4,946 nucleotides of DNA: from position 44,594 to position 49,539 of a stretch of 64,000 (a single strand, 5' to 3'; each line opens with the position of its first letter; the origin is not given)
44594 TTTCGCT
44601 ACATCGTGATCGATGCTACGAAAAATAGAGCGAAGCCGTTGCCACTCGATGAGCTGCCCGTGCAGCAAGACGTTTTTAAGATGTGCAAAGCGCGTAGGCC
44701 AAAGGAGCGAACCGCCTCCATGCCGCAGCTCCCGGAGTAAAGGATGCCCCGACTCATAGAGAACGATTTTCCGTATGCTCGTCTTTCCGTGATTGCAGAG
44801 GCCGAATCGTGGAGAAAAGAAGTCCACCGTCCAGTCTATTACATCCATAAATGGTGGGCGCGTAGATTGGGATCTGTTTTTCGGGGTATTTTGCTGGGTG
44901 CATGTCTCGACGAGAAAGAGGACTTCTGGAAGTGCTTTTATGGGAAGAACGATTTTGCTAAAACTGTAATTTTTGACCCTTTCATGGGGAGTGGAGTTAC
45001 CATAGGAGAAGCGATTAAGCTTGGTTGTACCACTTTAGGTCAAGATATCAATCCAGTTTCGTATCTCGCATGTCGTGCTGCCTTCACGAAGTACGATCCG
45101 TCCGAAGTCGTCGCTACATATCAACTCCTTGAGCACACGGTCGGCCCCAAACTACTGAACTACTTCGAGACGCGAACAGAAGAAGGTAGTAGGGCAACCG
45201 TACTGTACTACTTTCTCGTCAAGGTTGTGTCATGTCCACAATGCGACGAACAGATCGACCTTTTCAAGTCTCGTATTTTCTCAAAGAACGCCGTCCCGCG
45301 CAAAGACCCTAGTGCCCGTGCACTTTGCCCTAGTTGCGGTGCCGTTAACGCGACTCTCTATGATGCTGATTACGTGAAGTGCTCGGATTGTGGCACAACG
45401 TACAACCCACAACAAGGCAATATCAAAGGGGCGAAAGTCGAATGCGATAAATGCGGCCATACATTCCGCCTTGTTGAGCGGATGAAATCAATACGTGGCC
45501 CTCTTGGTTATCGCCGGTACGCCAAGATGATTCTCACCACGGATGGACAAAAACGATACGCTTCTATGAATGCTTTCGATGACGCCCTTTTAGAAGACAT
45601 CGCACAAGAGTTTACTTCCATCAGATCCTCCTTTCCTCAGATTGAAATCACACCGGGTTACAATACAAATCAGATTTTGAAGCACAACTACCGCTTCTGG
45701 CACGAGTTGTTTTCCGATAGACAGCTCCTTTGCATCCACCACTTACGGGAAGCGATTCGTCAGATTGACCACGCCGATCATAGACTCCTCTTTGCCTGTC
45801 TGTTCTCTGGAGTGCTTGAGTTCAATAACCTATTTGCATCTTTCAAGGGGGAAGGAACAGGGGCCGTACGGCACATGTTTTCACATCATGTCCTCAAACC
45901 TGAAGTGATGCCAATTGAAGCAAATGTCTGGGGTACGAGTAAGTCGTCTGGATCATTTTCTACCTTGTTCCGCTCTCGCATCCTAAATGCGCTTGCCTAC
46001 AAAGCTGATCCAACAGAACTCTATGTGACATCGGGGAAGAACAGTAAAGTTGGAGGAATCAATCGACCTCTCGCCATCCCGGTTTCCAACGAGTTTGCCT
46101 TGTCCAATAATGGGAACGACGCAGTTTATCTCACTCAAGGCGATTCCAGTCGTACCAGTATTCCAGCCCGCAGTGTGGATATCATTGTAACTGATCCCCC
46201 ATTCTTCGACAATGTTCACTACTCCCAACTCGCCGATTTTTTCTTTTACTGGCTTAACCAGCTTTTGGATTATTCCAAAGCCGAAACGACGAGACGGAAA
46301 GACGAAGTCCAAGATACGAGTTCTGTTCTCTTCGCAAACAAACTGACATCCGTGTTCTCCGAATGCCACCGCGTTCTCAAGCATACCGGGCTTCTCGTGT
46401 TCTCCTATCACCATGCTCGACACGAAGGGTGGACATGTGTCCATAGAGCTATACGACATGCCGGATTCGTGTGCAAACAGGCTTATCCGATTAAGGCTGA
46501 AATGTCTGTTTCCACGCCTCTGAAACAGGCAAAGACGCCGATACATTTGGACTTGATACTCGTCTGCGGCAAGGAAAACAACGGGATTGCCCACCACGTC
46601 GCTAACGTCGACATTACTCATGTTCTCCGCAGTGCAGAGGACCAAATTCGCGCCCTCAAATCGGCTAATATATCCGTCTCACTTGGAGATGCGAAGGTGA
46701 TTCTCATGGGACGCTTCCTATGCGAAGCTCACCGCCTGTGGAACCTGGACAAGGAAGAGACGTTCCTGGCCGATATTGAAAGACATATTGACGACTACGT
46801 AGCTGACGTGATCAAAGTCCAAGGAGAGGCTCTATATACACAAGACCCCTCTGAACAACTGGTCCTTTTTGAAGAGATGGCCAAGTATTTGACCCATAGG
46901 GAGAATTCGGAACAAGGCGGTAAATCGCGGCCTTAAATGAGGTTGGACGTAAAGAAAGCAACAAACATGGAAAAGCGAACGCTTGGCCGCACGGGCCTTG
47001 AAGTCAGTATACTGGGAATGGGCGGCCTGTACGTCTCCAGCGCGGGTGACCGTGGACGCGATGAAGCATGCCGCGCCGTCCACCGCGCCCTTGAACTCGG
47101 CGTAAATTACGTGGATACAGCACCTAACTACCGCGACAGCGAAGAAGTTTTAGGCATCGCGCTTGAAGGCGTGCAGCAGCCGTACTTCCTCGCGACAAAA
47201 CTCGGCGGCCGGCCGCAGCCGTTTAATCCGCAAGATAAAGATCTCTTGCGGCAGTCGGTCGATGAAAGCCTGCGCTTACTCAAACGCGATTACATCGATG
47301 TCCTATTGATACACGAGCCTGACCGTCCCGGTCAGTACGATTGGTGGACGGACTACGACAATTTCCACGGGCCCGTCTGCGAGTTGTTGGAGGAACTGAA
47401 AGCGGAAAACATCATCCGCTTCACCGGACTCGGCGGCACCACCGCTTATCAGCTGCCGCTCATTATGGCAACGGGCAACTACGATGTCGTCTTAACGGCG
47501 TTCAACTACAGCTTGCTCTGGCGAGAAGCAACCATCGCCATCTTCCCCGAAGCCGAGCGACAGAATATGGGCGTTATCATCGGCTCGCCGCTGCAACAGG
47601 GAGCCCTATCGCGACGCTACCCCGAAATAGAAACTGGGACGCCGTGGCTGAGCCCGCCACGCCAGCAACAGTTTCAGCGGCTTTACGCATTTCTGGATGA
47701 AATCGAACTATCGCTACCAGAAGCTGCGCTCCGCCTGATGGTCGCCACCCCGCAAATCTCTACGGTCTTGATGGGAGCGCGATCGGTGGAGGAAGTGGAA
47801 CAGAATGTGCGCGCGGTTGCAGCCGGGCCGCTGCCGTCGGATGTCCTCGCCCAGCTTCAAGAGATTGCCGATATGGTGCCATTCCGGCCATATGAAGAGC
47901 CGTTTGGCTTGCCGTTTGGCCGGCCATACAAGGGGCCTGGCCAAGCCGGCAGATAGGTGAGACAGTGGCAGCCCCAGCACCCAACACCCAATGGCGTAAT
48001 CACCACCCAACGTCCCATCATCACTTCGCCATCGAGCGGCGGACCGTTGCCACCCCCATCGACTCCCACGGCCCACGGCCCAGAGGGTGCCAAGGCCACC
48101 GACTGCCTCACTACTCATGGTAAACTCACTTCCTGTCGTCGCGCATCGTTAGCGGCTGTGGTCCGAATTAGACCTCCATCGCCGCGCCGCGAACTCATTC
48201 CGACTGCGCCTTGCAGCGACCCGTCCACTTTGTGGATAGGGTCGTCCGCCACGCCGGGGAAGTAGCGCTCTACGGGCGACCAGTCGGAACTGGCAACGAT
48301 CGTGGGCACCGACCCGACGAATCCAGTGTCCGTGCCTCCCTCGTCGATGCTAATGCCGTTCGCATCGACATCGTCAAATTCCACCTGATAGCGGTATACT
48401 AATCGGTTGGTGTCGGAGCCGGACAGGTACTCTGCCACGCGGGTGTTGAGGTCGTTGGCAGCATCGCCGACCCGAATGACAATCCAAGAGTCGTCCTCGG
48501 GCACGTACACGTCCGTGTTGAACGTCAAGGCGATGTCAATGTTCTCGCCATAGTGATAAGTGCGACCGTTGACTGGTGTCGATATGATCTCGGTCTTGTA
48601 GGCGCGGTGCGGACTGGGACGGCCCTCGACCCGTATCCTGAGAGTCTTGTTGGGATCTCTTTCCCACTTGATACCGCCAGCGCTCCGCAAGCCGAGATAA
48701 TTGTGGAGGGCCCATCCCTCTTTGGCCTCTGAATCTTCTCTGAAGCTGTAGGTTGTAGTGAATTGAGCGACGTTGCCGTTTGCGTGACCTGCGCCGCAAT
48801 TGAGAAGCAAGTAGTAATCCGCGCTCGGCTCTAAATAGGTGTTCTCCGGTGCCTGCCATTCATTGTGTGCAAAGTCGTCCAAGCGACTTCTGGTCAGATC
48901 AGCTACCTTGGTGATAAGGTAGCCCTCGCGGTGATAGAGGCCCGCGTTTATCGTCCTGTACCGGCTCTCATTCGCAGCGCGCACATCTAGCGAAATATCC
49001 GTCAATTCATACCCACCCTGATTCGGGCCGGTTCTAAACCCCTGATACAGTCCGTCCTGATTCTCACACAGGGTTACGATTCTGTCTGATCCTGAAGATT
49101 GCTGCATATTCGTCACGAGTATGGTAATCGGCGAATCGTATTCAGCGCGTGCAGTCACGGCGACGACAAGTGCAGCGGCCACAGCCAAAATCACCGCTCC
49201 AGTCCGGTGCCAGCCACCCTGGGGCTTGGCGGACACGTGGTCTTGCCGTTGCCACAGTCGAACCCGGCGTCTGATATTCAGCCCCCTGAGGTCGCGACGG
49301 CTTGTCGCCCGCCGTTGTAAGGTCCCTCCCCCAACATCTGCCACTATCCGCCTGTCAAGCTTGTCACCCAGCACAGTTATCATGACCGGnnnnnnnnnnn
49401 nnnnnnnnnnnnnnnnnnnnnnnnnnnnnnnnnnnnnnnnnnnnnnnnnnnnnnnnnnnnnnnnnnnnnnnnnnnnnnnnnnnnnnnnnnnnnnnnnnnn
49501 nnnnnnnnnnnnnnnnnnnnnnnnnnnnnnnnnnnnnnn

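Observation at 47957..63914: Sigma54 enhancer-dependent tandem array of four Calx-beta/autotransporter-like surface-protein genes directly behind their putative activator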

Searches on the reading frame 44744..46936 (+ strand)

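Call 35: search_protein_families(library=pfam, proteins=[window:44744-46936:+], max_evalue=0.00001)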
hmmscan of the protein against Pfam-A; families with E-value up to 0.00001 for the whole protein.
window:44744-46936:+ (730 aa): 1 family
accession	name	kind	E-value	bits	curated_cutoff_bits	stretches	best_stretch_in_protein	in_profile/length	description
PF01555.25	N6_N4_Mtase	-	4.1e-12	47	26.7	0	478-586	1-83/221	DNA methylase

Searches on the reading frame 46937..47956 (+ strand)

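Call 35: search_protein_families(library=pfam, proteins=[window:46937-47956:+], max_evalue=0.00001)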
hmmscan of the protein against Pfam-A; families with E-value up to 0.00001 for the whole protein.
window:46937-47956:+ (339 aa): 1 family
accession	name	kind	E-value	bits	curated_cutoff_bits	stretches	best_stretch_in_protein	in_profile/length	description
PF00248.27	Aldo_ket_red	-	3.6e-41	141.6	24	1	37-311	14-290/291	Aldo/keto reductase family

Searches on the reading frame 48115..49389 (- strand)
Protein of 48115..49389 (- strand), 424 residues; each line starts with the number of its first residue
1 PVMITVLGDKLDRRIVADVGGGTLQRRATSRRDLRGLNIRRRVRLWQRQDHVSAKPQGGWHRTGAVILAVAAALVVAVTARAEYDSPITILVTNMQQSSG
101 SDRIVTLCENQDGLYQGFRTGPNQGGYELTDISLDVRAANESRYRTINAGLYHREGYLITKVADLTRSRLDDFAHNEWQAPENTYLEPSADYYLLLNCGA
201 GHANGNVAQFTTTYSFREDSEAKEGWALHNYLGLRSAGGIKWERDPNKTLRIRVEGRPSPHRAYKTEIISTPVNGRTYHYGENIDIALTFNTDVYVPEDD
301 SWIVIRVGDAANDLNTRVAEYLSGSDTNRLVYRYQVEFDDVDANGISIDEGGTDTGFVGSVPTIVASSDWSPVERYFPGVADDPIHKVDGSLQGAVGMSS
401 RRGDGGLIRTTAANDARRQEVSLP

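Call 6: search_protein_families(library=pfam, proteins=[window:48115-49389:-], max_evalue=0.01)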
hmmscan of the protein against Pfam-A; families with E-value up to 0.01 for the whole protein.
window:48115-49389:- (424 aa): 0 families

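Call 11: search_protein_families(library=ncbifam, proteins=[window:48115-49389:-], max_evalue=1)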
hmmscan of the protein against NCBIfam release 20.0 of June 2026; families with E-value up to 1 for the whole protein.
window:48115-49389:- (424 aa): 1 family
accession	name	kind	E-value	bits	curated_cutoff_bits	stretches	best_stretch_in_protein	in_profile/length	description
NF041539.1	choice_anch_R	domain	2.4e-10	40.6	30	1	94-256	2-154/155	choice-of-anchor R domain-containing protein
